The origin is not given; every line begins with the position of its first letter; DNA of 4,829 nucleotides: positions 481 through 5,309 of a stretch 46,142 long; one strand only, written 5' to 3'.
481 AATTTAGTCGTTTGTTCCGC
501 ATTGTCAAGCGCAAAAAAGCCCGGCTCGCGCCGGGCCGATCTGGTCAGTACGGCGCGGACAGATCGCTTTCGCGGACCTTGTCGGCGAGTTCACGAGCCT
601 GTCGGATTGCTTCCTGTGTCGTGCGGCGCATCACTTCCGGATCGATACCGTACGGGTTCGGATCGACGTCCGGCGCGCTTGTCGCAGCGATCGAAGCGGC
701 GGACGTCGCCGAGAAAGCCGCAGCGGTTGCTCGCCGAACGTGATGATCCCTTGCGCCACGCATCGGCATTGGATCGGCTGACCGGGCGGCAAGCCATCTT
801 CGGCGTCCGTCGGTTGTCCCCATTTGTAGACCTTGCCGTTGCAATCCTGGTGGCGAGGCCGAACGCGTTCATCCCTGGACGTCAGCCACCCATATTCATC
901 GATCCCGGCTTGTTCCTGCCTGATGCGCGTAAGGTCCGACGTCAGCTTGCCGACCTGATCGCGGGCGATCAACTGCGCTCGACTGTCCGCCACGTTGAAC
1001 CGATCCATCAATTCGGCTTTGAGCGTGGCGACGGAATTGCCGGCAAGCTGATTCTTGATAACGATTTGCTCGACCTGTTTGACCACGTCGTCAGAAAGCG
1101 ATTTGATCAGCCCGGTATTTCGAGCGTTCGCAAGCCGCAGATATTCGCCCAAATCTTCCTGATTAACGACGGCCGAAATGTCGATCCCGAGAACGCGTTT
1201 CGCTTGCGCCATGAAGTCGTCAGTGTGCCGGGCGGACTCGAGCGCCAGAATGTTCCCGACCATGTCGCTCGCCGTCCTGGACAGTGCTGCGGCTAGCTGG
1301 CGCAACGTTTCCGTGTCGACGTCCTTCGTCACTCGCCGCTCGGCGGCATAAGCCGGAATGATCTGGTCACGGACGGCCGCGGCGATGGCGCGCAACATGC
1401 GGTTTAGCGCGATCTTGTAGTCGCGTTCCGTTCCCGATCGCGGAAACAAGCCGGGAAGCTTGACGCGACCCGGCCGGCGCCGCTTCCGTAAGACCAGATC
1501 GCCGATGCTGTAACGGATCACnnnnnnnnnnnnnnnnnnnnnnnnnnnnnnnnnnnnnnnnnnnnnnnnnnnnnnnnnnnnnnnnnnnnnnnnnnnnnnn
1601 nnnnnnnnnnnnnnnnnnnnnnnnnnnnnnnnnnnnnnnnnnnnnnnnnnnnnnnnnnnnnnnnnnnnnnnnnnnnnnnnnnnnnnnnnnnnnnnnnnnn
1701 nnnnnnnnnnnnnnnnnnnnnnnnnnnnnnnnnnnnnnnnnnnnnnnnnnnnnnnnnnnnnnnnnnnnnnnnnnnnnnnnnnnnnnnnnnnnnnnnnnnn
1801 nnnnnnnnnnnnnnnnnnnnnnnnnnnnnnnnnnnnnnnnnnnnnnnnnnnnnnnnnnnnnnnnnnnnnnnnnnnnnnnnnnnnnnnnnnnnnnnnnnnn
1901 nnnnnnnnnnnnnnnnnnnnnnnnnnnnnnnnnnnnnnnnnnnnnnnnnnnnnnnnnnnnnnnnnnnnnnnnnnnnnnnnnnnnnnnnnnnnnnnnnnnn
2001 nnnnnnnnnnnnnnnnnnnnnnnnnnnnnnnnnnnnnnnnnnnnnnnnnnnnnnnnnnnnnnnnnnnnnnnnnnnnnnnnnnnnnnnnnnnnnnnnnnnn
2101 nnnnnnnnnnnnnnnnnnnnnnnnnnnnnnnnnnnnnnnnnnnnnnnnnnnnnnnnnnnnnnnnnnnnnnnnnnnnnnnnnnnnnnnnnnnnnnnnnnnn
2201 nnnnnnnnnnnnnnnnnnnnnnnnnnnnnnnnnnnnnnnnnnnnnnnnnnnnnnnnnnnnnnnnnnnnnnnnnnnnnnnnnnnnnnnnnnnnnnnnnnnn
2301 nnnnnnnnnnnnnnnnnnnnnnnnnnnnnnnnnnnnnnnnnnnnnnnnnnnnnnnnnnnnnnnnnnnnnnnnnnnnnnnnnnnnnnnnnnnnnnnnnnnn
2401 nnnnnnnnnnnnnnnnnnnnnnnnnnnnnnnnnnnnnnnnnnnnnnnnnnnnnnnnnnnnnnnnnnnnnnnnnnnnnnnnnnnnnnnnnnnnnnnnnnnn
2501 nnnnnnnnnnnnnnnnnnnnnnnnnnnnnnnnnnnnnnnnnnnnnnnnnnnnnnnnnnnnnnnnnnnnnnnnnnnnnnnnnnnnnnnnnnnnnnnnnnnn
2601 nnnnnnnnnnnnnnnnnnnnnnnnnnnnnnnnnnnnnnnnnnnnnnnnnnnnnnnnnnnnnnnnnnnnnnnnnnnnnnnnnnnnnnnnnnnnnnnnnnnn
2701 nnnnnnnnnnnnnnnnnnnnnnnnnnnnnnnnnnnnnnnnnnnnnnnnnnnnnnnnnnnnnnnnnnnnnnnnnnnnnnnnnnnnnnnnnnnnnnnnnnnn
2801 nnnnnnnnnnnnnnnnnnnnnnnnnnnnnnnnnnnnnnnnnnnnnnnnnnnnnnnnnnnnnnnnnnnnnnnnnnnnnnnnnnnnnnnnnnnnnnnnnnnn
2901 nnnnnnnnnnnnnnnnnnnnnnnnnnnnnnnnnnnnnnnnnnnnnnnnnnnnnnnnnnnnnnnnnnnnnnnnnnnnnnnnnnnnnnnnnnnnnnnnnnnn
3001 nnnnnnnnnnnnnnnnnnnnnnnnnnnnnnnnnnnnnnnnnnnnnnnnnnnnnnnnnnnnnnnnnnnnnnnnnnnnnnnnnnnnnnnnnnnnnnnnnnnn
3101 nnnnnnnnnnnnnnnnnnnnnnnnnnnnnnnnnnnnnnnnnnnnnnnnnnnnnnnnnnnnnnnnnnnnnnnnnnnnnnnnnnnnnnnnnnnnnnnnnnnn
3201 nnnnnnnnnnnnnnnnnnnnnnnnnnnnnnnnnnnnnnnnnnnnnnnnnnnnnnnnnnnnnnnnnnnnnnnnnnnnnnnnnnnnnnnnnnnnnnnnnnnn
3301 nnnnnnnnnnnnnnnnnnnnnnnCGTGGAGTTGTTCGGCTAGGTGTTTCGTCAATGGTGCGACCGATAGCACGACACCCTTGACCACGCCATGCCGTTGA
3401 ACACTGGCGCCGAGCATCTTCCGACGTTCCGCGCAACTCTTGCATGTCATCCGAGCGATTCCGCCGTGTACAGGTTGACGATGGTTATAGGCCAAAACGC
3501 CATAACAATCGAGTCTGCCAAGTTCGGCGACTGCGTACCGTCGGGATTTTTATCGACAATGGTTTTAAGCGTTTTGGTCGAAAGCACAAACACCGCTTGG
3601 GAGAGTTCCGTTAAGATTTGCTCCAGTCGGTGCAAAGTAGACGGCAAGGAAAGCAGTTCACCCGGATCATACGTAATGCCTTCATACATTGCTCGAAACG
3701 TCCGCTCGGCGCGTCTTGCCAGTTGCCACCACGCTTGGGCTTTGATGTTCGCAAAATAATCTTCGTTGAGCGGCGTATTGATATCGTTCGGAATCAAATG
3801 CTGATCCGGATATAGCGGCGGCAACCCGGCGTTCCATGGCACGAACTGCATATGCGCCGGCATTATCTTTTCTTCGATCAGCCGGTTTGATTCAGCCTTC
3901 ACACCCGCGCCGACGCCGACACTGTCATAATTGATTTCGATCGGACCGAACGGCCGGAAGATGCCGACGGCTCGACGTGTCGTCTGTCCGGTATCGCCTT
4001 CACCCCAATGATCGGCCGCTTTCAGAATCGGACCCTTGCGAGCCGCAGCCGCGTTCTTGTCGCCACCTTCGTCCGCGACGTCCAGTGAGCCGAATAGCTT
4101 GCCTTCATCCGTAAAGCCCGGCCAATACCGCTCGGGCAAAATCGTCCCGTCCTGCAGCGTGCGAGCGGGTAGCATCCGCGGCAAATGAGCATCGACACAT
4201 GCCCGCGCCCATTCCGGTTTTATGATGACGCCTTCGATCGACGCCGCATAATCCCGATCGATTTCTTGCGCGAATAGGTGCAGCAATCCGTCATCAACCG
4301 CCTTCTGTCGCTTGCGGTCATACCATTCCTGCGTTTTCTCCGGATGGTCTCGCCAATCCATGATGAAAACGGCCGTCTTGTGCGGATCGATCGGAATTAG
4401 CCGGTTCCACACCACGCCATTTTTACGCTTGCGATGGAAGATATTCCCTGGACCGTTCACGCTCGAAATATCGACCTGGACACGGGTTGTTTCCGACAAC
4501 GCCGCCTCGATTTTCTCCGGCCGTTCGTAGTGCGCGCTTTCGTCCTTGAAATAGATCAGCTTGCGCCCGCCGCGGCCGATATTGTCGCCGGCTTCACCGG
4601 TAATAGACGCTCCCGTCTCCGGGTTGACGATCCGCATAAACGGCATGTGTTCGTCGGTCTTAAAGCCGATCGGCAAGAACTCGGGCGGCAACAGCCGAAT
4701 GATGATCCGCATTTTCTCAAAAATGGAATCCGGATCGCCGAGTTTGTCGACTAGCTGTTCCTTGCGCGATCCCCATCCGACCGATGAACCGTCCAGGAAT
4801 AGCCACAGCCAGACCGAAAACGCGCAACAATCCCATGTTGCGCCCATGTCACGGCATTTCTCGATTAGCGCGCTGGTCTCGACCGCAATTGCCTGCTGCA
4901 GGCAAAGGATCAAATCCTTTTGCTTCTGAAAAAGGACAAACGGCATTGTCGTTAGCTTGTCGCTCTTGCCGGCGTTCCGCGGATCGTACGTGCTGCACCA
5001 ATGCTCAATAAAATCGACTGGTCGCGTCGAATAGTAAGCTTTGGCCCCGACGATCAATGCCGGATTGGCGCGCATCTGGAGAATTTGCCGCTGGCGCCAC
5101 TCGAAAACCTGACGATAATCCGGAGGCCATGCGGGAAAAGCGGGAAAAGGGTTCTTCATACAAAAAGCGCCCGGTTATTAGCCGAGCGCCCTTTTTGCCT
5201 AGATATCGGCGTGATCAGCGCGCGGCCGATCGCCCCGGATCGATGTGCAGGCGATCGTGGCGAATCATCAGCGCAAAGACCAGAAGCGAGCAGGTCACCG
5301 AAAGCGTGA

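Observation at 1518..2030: Portal protein fused to an Acb1/LigT-like 2H phosphoesterase domain: a candidate virion-borne cyclic-nucleotide signal eraser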

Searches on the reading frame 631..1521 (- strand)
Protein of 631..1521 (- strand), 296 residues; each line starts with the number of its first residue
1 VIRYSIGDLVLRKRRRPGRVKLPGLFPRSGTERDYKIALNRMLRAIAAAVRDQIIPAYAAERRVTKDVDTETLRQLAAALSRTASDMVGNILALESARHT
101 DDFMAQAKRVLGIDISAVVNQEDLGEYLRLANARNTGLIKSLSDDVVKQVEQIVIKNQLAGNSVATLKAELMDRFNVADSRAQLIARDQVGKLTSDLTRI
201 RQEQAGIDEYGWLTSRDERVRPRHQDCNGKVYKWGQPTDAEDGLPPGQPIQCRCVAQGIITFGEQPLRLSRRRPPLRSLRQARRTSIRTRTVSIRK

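Call 3: search_protein_families(library=pfam, proteins=[window:631-1521:-], max_evalue=1)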
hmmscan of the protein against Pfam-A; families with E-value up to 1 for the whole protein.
window:631-1521:- (296 aa): 2 families
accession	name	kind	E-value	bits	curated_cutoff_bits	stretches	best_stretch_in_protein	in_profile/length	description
PF04233.19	Phage_Mu_F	-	5.9e-15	56.4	29.6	1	149-256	2-111/112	Phage Mu protein F like protein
PF23055.1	DUF7041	-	0.00097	19.9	28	1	138-182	35-77/85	Domain of unknown function (DUF7041)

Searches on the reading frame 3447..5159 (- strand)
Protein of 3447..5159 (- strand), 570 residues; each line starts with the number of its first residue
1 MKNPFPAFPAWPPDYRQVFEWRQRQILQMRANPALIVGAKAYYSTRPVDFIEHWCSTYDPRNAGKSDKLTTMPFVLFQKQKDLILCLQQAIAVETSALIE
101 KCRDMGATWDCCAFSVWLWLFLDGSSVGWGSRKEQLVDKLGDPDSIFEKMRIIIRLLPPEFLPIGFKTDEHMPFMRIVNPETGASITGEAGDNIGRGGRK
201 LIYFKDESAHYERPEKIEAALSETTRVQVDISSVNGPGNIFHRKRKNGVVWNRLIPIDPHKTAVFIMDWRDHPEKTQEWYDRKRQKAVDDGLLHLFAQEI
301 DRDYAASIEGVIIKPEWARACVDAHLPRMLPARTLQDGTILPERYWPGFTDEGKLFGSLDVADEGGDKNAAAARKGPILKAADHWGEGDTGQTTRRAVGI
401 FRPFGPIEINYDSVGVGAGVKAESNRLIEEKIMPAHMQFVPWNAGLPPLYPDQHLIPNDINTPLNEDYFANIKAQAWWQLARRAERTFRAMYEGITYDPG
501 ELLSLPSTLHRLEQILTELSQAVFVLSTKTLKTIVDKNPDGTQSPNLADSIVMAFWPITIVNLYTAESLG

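Call 3: search_protein_families(library=pfam, proteins=[window:3447-5159:-], max_evalue=1)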
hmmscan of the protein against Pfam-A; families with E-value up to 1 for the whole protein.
window:3447-5159:- (570 aa): 0 families
